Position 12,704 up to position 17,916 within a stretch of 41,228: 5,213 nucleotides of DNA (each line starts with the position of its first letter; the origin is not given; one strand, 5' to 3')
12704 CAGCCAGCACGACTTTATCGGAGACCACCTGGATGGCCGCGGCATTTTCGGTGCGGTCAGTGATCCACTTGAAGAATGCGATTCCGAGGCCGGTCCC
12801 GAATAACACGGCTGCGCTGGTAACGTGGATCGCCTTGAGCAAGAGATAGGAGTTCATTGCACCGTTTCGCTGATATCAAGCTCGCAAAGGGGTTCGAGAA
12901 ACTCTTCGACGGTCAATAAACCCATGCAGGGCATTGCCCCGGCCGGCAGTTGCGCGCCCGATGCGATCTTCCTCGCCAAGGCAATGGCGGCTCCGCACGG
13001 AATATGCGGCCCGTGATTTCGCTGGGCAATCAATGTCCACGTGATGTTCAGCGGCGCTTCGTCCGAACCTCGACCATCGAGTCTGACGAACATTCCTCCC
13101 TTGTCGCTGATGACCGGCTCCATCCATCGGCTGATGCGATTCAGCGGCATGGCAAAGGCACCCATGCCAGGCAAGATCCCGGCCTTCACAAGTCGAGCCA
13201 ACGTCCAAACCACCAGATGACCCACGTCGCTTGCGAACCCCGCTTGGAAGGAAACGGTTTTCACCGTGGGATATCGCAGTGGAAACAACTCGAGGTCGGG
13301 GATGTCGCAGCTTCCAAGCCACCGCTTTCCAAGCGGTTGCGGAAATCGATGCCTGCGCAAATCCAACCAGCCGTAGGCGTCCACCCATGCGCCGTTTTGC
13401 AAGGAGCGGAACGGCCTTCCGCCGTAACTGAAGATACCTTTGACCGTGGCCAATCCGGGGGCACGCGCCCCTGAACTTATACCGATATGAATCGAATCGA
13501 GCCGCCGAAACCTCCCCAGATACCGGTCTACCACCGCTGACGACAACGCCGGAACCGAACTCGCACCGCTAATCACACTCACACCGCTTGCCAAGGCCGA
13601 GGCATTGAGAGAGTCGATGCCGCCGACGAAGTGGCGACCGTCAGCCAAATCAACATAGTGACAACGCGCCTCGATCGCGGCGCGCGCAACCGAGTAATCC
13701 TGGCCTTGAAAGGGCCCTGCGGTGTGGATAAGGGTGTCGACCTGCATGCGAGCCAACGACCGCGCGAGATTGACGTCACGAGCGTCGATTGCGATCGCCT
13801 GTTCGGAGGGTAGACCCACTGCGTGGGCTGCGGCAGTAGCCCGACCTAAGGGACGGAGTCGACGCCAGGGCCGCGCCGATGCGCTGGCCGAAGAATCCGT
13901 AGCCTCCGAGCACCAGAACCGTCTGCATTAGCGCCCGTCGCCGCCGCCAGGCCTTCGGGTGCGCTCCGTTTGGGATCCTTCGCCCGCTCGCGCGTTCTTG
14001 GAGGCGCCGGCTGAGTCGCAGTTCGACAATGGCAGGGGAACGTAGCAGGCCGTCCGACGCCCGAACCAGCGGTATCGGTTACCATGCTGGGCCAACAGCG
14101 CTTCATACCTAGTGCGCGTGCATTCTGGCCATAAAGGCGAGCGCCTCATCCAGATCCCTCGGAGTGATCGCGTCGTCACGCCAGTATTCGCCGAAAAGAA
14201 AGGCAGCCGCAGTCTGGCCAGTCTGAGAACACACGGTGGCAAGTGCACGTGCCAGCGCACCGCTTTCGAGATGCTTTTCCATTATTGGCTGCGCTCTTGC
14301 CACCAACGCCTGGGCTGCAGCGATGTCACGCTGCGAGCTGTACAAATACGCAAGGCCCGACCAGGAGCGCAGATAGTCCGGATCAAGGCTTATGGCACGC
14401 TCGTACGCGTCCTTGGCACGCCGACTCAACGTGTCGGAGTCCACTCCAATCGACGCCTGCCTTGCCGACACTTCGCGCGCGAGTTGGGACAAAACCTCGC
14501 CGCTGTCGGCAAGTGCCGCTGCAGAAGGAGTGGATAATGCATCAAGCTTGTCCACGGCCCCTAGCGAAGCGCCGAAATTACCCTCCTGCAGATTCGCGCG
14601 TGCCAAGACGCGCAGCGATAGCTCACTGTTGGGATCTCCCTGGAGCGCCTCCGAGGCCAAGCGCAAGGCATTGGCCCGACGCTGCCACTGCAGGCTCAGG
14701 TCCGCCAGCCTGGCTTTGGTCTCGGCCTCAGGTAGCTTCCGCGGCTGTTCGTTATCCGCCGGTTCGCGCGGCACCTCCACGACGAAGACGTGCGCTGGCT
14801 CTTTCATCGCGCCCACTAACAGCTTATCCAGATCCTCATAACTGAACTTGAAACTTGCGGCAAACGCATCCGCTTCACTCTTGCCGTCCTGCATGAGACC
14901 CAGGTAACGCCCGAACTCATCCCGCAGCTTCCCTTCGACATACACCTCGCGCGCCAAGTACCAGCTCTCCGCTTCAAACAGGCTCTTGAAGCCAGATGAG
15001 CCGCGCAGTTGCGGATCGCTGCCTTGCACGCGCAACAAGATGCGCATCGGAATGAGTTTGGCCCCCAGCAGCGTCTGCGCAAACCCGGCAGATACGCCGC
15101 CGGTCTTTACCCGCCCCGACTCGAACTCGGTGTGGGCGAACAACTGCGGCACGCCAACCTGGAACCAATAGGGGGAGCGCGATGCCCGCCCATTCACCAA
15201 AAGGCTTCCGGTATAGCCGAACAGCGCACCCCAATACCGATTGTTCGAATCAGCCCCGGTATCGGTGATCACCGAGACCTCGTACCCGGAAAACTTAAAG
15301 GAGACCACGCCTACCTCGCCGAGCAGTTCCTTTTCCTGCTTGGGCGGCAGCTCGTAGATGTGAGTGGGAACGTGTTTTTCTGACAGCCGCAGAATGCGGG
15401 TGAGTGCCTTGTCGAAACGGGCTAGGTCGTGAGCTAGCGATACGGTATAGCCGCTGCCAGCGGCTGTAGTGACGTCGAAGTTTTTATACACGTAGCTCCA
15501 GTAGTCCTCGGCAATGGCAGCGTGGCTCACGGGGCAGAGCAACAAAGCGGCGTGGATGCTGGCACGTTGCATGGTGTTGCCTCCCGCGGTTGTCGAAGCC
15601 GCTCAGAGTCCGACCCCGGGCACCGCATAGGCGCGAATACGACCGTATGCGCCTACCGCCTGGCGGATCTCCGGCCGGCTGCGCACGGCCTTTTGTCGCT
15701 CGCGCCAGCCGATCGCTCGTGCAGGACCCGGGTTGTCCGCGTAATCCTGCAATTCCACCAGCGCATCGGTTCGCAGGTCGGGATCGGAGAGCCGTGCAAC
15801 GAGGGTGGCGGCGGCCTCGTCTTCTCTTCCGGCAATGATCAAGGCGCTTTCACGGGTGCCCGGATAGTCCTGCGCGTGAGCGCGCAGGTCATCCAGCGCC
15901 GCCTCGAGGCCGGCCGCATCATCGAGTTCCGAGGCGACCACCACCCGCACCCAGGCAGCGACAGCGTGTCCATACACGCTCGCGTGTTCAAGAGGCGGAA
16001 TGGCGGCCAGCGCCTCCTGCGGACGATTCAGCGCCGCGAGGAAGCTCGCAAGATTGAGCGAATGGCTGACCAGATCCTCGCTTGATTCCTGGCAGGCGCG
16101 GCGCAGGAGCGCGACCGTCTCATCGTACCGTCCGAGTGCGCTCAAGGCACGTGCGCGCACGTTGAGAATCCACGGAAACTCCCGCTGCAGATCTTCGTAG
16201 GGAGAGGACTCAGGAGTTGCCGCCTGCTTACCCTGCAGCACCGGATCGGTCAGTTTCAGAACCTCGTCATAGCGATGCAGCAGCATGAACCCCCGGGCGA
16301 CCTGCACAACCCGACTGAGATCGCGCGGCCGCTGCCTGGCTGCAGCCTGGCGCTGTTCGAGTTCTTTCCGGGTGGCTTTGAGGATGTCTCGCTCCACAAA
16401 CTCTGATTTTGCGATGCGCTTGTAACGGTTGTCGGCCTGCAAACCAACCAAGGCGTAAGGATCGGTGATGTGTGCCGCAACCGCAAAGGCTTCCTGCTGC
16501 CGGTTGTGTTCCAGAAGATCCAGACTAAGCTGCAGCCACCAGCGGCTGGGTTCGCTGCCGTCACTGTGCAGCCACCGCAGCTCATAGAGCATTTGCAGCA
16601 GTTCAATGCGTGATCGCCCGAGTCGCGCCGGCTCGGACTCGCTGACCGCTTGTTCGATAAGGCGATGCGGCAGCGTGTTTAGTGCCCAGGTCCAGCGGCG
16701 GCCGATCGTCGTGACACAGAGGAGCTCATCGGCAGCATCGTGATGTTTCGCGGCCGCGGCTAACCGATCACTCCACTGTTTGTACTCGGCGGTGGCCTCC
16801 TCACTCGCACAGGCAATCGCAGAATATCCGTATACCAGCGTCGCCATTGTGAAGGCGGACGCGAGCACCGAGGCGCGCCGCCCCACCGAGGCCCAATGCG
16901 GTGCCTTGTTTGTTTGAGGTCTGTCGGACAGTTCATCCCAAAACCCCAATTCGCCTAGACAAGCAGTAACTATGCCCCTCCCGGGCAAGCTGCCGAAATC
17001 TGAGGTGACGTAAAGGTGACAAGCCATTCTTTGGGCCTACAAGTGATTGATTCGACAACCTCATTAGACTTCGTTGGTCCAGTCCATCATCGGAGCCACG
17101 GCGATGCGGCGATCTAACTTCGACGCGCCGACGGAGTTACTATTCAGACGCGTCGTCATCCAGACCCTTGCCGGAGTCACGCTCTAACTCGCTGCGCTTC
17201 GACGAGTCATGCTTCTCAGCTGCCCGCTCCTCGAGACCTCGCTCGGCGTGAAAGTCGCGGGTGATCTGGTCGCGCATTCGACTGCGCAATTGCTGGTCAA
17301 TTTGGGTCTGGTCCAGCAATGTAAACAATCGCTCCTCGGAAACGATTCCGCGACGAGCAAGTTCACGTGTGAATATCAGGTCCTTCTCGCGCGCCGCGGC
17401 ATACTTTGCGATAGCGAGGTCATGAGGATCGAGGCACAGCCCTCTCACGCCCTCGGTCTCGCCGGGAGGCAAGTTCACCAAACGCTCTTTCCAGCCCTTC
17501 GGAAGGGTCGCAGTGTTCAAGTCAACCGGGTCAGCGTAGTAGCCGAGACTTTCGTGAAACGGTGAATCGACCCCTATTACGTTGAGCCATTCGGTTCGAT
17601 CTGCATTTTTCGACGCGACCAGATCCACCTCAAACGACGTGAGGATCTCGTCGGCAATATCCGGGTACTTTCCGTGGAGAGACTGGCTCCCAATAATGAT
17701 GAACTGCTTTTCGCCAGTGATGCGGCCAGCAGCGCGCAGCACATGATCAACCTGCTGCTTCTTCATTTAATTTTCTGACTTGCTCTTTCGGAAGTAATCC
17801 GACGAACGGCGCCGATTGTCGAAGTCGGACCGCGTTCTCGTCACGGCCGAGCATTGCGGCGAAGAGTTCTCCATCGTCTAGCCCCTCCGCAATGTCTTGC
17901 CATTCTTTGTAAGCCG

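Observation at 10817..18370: Three copies of the dusA 5' coding core point to two tandem, integrase-less dusA-targeted elements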

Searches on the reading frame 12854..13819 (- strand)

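Call 6: search_protein_families(library=pfam, proteins=[window:12854-13819:-], max_evalue=0.01)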
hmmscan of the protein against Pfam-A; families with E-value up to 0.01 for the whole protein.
window:12854-13819:- (321 aa): 1 family
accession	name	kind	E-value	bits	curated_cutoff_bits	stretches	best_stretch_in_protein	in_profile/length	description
PF03435.24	Sacchrp_dh_NADP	-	0.001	19.9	25.1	1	8-59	50-99/129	Saccharopine dehydrogenase NADP binding domain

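Call 45: search_protein_families(library=ncbifam, proteins=[window:12854-13819:-], max_evalue=0.001)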
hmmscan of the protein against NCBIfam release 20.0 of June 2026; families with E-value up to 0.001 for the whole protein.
window:12854-13819:- (321 aa): 0 families

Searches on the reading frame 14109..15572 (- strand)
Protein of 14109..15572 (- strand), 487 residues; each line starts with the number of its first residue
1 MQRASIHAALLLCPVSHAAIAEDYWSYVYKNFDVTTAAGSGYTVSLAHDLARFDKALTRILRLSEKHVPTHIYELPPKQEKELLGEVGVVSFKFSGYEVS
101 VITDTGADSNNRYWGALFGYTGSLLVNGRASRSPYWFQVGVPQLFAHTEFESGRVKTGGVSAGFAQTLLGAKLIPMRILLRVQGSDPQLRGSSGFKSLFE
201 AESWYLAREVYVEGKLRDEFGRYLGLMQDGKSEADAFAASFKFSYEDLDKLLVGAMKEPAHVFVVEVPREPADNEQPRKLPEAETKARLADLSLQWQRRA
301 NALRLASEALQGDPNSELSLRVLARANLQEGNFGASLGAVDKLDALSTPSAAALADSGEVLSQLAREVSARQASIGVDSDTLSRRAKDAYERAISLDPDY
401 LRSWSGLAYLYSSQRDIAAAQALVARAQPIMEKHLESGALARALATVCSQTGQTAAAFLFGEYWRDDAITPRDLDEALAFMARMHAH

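Call 6: search_protein_families(library=pfam, proteins=[window:14109-15572:-], max_evalue=0.01)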
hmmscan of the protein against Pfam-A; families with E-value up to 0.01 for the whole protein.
window:14109-15572:- (487 aa): 6 families
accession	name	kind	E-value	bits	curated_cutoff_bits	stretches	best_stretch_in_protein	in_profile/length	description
PF14559.12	TPR_19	-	4.5e-07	30.5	25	1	385-433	9-57/68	Tetratricopeptide repeat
PF13431.12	TPR_17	-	5.2e-06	26.8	24.4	1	389-422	1-34/34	Tetratricopeptide repeat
PF13181.12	TPR_8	-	0.0016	18.9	25.7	0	385-400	19-34/34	Tetratricopeptide repeat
PF00515.34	TPR_1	-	0.0027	17.9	27.8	0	386-400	20-34/34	Tetratricopeptide repeat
PF13424.12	TPR_12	-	0.0028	18.2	30.1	1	401-459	3-66/77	Tetratricopeptide repeat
PF13414.12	TPR_11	-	0.0037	17.4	26.8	0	389-412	16-39/42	TPR repeat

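Call 45: search_protein_families(library=ncbifam, proteins=[window:14109-15572:-], max_evalue=0.001)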
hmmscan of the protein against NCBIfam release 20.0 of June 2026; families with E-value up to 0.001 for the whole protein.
window:14109-15572:- (487 aa): 2 families
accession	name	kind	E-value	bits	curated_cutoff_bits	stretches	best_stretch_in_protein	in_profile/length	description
TIGR02521.1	type_IV_pilW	equivalog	1.3e-06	28.1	154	0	385-448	153-216/234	type IV pilus biogenesis/stability protein PilW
TIGR02917.1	PEP_TPR_lipo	equivalog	3e-06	25.4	312.2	1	383-457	481-552/899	XrtA/PEP-CTERM system TPR-repeat protein PrsT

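Call 63: search_protein_families(library=padloc, proteins=[window:14109-15572:-], max_evalue=0.001)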
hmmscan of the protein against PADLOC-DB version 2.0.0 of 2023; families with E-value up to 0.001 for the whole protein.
window:14109-15572:- (487 aa): 0 families

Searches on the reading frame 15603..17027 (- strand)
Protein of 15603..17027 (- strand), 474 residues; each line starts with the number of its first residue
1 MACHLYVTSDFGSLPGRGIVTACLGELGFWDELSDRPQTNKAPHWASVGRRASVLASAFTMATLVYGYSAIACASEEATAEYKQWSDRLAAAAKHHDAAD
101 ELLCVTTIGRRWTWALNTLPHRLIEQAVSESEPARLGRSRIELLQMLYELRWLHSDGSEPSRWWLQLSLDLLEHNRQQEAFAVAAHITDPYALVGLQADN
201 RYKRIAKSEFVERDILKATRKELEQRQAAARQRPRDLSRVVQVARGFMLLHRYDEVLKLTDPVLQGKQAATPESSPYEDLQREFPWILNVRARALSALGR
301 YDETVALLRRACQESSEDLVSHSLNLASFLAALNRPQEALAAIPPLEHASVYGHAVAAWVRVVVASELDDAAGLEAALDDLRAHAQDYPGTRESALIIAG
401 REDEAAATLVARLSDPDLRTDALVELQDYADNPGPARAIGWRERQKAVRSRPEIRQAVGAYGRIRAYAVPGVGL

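Call 6: search_protein_families(library=pfam, proteins=[window:15603-17027:-], max_evalue=0.01)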
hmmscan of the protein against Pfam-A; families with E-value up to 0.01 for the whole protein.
window:15603-17027:- (474 aa): 1 family
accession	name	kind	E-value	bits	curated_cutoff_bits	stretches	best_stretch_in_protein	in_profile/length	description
PF13374.12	TPR_10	-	0.0042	17.5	27.5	0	287-313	4-30/42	Tetratricopeptide repeat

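Call 45: search_protein_families(library=ncbifam, proteins=[window:15603-17027:-], max_evalue=0.001)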
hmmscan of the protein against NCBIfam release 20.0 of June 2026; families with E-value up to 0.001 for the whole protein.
window:15603-17027:- (474 aa): 0 families

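Call 63: search_protein_families(library=padloc, proteins=[window:15603-17027:-], max_evalue=0.001)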
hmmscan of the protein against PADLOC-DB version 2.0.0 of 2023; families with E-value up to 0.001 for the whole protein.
window:15603-17027:- (474 aa): 0 families

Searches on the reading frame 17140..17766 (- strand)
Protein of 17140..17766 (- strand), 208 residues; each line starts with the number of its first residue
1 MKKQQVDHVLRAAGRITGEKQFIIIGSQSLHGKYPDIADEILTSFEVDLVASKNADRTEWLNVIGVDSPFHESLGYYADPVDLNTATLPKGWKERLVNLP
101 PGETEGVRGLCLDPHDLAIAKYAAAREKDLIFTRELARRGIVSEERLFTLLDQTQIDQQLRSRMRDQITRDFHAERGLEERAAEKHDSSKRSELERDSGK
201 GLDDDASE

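Call 6: search_protein_families(library=pfam, proteins=[window:17140-17766:-], max_evalue=0.01)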
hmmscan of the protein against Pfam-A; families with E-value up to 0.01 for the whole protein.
window:17140-17766:- (208 aa): 1 family
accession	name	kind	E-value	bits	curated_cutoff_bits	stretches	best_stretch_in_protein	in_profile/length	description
PF19502.5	DUF6036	-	1.9e-09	38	23.6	1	16-155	16-138/164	Nucleotidyltransferase of unknown function (DUF6036)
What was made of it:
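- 17140..17766 (-): DUF6036 nucleotidyltransferase-fold protein (208 aa, long form). PF19502 1.9e-9 (call 6).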

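Call 31: find_related_loci(query=window:17140-17766:-, collection=metagenome_contigs, flank=10000)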
Query window:17140-17766:- (208 aa) in metagenome_contigs; peptide patterns used: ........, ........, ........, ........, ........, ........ (x = any residue, [..] = any of these).
600 stretches matched a pattern (row limit reached: there are more); 322 encode a relative of the query (tblastn E <= 1e-3); the best 80 are kept; 80 distinct loci.
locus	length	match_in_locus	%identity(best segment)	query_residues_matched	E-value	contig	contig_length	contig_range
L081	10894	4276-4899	100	1-208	2e-139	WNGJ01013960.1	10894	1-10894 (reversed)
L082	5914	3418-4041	100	1-208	7e-140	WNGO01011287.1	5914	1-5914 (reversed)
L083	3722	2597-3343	81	1-208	3e-132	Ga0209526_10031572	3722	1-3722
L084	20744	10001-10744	81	1-207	2e-127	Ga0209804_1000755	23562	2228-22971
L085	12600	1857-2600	80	1-207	9e-126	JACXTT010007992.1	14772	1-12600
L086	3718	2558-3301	79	1-208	1e-127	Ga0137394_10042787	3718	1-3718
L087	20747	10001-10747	80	1-208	2e-124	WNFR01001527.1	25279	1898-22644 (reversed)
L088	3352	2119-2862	79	1-207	2e-127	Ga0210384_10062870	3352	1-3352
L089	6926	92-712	90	1-207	2e-123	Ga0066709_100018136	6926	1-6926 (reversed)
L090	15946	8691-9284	89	1-207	5e-121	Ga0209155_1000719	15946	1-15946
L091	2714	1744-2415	77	1-208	2e-119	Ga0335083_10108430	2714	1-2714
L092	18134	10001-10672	77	1-208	4e-115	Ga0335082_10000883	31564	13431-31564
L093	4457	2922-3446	94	1-175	9e-112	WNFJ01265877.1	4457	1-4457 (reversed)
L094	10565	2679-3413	70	1-208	1e-110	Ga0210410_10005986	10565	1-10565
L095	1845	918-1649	70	1-208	7e-116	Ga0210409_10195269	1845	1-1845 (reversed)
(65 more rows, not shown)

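Call 45: search_protein_families(library=ncbifam, proteins=[window:17140-17766:-, L087:19004-20161:-], max_evalue=0.001)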
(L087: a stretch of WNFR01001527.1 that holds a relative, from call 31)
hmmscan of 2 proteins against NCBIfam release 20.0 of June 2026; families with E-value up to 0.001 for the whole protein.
window:17140-17766:- (208 aa): 0 families

L087:19004-20161:- (385 aa): 1 family
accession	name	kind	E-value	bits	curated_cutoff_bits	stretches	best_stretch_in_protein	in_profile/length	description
NF040815.2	recomb_XerA_Arch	equivalog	1.5e-05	24.7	220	1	173-346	88-260/263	site-specific tyrosine recombinase/integron integrase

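Call 48: search_protein_families(library=pfam, proteins=[L087:4932-6413:+, L087:6736-8430:-, L087:8703-9116:-, L087:11546-16111:+, L087:17640-18626:+, L087:18311-18946:-, L087:17099-17662:+, L087:3952-5028:+, L087:16151-16483:-], max_evalue=0.001)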
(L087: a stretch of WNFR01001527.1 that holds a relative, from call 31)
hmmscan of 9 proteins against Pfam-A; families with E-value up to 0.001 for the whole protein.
L087:4932-6413:+ (493 aa): 2 families
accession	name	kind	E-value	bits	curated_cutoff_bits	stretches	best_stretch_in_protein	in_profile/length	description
PF13520.12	AA_permease_2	-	3.9e-31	108.8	27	1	70-445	14-387/427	Amino acid permease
PF00324.27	AA_permease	-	4.9e-29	101.8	24.6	1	85-430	31-395/470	Amino acid permease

L087:6736-8430:- (564 aa): 1 family
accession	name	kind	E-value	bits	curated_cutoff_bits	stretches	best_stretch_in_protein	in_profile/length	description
PF05960.17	DUF885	-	4.5e-75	254.7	32.4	1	42-550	1-530/532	Bacterial protein of unknown function (DUF885)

L087:8703-9116:- (137 aa): 2 families
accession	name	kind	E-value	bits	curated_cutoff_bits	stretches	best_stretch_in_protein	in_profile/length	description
PF01850.27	PIN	-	1.4e-12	48.7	23.6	1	7-125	2-118/120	PIN domain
PF10130.15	PIN_2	-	7.2e-05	23.5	22.4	1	7-122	1-116/133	PIN domain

L087:11546-16111:+ (1521 aa): 2 families
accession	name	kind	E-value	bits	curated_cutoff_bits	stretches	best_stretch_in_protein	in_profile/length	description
PF05593.20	RHS_repeat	-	3.8e-66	218.8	22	8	716-746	1-31/38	RHS Repeat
PF03527.20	RHS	-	0.00017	21.8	27.9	1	1287-1319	2-33/38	RHS protein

L087:17640-18626:+ (328 aa): 1 family
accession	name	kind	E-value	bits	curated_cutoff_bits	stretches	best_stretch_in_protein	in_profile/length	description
PF03432.20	Relaxase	-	5.5e-15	56.2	24.6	1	114-192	40-121/132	MobA/VirD2-like, nuclease domain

L087:18311-18946:- (211 aa): 0 families

L087:17099-17662:+ (187 aa): 1 family
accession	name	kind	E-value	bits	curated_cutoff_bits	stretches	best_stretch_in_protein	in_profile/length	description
PF21983.2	NikA-like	-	0.00014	22.4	27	1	67-138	3-69/72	Mobilization protein NikA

L087:3952-5028:+ (358 aa): 3 families
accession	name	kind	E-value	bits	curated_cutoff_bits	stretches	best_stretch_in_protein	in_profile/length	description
PF00561.26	Abhydrolase_1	-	2.1e-18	67.3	25.8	1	87-339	3-244/245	alpha/beta hydrolase fold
PF12697.13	Abhydrolase_6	-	2.8e-12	48.2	26.3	1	87-343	1-214/217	Alpha/beta hydrolase family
PF12146.15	Hydrolase_4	-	5.1e-12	46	27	1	86-201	6-120/239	Serine aminopeptidase, S33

L087:16151-16483:- (110 aa): 0 families

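Call 63: search_protein_families(library=padloc, proteins=[window:17140-17766:-], max_evalue=0.001)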
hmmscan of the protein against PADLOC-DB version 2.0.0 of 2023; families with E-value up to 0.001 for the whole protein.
window:17140-17766:- (208 aa): 0 families

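Call 72: search_protein_families(library=pfam, proteins=[L087:10848-11051:+, L087:10906-11178:+, L087:11156-11362:+, L087:16115-16351:+, L087:16540-16848:+, L087:16808-16996:+, L087:18829-19119:+, L087:16853-17050:-, L087:16389-16571:-, L087:10943-11251:-], max_evalue=0.01)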
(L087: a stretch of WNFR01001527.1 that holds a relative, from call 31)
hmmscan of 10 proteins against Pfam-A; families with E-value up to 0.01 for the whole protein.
L087:10848-11051:+ (67 aa): 0 families

L087:10906-11178:+ (90 aa): 0 families

L087:11156-11362:+ (68 aa): 0 families

L087:16115-16351:+ (78 aa): 0 families

L087:16540-16848:+ (102 aa): 0 families

L087:16808-16996:+ (62 aa): 0 families

L087:18829-19119:+ (96 aa): 1 family
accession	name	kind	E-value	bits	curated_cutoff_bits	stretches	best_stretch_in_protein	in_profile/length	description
PF11112.13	PyocinActivator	-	7.6e-15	55.2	24.2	1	4-75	1-74/74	Pyocin activator protein PrtN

L087:16853-17050:- (65 aa): 0 families

L087:16389-16571:- (60 aa): 0 families

L087:10943-11251:- (102 aa): 0 families
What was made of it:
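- L087 also carries PrtN (PF11112), NikA and a MobA relaxase (calls 48, 72).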
